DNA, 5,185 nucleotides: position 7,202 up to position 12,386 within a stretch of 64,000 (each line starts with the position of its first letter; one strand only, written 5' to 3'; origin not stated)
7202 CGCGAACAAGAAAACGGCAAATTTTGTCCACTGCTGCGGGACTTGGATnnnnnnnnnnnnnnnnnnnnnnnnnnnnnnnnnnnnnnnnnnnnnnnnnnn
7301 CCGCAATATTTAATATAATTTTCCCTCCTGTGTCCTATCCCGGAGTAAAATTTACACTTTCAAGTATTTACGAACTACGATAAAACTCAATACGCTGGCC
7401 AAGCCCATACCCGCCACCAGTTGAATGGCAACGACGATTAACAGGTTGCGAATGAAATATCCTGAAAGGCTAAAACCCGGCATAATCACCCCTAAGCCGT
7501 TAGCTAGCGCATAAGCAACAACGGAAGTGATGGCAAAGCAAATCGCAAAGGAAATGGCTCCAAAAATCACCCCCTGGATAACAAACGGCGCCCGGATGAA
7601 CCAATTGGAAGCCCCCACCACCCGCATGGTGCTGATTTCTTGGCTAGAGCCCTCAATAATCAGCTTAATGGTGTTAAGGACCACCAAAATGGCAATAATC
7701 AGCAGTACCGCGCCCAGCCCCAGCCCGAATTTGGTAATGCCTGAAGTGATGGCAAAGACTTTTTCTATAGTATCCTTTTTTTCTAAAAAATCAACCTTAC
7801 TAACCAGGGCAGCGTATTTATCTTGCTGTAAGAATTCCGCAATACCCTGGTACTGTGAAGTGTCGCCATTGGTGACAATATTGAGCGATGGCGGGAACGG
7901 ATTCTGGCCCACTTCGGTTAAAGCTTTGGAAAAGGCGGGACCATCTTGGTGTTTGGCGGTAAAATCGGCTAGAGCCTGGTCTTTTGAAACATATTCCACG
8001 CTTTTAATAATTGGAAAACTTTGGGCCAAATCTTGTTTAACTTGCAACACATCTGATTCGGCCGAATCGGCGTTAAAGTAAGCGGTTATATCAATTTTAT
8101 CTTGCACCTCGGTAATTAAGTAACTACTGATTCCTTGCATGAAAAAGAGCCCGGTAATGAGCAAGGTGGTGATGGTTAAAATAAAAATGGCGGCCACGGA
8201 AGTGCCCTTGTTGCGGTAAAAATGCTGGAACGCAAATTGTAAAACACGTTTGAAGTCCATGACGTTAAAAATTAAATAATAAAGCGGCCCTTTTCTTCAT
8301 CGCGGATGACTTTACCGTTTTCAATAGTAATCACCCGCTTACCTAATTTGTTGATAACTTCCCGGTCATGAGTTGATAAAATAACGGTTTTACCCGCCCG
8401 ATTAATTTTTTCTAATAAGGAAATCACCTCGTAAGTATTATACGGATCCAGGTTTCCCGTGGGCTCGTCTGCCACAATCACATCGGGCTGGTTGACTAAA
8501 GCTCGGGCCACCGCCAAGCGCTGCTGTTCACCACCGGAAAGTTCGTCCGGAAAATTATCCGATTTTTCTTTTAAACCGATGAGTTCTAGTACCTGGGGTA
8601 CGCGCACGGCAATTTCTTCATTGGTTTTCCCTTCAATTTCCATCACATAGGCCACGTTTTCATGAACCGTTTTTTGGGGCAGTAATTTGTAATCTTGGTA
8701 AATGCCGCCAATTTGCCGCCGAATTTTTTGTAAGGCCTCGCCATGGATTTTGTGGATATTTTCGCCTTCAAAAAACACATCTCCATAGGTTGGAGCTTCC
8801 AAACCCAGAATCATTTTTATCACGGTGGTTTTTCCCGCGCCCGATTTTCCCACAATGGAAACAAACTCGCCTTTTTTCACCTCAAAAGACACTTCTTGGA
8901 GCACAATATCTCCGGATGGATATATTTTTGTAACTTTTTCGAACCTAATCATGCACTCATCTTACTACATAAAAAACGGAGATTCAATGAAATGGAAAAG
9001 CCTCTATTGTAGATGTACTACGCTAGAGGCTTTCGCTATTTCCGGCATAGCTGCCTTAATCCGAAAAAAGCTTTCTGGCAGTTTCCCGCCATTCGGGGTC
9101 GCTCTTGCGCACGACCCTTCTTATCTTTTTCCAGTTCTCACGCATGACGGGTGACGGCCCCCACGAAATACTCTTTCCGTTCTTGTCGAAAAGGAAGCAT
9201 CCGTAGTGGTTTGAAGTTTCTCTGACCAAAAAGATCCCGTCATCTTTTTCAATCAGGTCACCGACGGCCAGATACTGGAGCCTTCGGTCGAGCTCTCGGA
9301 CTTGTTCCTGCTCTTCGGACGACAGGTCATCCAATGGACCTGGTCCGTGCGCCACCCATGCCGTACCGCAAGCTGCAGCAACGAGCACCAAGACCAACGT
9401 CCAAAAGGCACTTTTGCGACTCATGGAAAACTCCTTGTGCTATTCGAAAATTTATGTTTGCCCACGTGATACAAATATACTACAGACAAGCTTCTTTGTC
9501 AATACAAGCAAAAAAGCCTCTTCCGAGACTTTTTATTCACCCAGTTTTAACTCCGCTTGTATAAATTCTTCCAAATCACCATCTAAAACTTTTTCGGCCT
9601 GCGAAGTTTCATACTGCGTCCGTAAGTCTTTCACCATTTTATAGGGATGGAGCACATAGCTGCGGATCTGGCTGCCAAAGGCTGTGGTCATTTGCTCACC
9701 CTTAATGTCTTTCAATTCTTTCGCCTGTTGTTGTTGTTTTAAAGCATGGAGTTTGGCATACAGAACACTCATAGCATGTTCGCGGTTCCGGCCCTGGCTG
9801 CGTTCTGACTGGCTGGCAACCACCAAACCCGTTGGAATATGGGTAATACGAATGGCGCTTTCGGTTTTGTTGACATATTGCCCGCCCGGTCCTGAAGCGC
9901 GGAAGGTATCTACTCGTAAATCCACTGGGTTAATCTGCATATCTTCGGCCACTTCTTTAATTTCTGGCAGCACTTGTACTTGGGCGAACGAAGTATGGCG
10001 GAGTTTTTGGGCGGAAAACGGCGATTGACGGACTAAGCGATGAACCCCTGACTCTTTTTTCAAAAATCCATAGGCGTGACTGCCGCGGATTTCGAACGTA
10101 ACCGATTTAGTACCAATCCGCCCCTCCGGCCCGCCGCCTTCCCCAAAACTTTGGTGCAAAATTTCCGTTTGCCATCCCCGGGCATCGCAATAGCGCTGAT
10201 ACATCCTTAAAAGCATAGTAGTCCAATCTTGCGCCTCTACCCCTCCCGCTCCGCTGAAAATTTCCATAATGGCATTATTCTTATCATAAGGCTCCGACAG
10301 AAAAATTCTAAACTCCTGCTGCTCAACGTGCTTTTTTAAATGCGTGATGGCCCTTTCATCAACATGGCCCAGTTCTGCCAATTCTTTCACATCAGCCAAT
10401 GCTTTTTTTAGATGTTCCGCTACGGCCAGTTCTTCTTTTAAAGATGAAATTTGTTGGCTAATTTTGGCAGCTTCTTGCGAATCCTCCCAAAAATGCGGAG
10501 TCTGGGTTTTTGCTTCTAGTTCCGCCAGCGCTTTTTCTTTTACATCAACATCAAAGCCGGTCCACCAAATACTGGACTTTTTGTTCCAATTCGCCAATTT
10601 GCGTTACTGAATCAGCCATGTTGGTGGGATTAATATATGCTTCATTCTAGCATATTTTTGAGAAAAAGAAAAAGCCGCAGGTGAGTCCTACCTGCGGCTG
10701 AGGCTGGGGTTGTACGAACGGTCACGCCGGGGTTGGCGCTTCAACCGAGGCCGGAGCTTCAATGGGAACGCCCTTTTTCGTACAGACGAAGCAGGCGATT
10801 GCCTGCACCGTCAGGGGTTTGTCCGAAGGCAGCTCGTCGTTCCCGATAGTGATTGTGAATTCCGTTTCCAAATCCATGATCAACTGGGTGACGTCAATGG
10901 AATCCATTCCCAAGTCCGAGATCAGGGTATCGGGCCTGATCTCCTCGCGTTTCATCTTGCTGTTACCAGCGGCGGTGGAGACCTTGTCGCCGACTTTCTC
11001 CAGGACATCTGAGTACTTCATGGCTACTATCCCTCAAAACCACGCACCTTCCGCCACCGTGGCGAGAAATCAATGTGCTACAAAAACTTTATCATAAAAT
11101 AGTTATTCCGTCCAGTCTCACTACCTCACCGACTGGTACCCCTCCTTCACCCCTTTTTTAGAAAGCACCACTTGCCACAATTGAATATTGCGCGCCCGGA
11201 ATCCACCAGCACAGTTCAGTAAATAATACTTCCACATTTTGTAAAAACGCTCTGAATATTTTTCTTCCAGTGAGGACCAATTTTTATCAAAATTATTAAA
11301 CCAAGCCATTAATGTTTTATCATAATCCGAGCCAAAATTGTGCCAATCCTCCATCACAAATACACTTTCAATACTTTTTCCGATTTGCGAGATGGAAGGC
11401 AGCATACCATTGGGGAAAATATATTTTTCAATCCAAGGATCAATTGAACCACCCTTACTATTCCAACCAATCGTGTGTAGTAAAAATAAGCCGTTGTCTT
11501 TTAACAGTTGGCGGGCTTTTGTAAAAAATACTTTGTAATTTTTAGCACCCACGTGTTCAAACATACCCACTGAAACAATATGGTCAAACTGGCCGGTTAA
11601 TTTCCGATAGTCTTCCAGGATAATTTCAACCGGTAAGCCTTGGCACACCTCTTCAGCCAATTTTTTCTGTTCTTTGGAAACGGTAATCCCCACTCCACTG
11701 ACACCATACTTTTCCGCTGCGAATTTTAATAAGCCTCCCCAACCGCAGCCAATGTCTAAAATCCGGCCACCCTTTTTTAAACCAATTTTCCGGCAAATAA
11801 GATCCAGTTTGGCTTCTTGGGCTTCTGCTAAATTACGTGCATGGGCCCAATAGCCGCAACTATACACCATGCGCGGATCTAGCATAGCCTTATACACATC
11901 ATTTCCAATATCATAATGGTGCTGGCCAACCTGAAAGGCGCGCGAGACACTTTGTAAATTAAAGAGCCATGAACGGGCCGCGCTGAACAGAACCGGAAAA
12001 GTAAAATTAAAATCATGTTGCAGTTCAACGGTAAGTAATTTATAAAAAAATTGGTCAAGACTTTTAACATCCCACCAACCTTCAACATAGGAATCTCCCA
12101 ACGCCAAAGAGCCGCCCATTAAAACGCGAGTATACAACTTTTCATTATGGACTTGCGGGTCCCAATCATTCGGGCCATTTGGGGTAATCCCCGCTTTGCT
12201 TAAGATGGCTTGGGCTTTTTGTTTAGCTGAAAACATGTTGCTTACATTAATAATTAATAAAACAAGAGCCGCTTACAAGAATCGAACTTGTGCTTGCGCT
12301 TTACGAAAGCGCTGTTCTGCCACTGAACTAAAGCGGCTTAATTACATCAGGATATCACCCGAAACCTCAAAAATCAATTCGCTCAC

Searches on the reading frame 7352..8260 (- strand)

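Call 64: search_protein_families(library=pfam, proteins=[window:7352-8260:-], max_evalue=0.00001)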
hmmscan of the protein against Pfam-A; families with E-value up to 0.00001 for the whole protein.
window:7352-8260:- (302 aa): 2 families
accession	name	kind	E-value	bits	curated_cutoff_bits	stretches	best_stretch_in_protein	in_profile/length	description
PF18075.7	FtsX_ECD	-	5.6e-12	46.5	23.5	1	57-146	2-89/96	FtsX extracellular domain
PF02687.27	FtsX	-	3.7e-10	40.3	25.5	1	182-300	3-116/120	FtsX-like permease C-terminal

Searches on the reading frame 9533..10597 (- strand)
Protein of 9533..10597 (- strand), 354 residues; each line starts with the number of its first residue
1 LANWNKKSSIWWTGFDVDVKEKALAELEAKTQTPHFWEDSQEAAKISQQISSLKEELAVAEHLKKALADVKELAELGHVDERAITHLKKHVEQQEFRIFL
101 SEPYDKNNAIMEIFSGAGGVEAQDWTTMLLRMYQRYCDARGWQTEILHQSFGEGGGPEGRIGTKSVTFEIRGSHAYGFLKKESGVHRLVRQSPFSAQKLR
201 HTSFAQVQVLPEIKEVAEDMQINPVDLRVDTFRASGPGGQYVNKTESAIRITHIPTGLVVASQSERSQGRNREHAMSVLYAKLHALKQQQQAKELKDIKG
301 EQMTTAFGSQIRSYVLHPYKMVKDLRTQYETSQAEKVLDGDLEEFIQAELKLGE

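Call 64: search_protein_families(library=pfam, proteins=[window:9533-10597:-], max_evalue=0.00001)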
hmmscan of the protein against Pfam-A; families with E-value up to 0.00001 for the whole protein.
window:9533-10597:- (354 aa): 2 families
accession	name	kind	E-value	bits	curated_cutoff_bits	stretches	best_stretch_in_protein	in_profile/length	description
PF03462.23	PCRF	-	3.9e-51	174.1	24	1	21-207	2-194/194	PCRF domain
PF00472.26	RF-1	-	7.4e-38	129.5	35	1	219-326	4-116/116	RF-1 domain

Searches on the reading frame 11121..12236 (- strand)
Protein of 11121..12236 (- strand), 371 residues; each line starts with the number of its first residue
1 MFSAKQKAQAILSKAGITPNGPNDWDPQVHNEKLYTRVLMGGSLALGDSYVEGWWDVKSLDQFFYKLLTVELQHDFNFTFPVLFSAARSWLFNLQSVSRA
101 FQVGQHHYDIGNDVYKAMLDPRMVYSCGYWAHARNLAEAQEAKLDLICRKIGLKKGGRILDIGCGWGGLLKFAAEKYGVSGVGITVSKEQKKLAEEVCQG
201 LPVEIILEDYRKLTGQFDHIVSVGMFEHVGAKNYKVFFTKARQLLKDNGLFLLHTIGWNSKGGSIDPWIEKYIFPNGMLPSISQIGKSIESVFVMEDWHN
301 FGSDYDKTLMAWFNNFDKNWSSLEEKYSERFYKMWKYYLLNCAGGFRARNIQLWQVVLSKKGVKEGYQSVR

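Call 64: search_protein_families(library=pfam, proteins=[window:11121-12236:-], max_evalue=0.00001)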
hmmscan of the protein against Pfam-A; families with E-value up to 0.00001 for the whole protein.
window:11121-12236:- (371 aa): 7 families
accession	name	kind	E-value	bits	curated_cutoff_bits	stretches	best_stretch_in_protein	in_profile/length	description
PF02353.26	CMAS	-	3.2e-91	305.9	27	1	98-356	4-273/273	Mycolic acid cyclopropane synthetase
PF13649.12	Methyltransf_25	-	6.2e-14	52.9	27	1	159-249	1-97/97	Methyltransferase domain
PF13489.12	Methyltransf_23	-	3.1e-12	47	27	1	150-257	15-120/164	Methyltransferase domain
PF08241.18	Methyltransf_11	-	5e-12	46.7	21.2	1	160-252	1-94/95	Methyltransferase domain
PF08242.18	Methyltransf_12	-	1.4e-09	39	30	1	160-251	1-98/98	Methyltransferase domain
PF13847.12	Methyltransf_31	-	4.4e-08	33.4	27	1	154-257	2-113/145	Methyltransferase domain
PF07021.18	MetW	-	4e-06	27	21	1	153-203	11-59/193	Methionine biosynthesis protein MetW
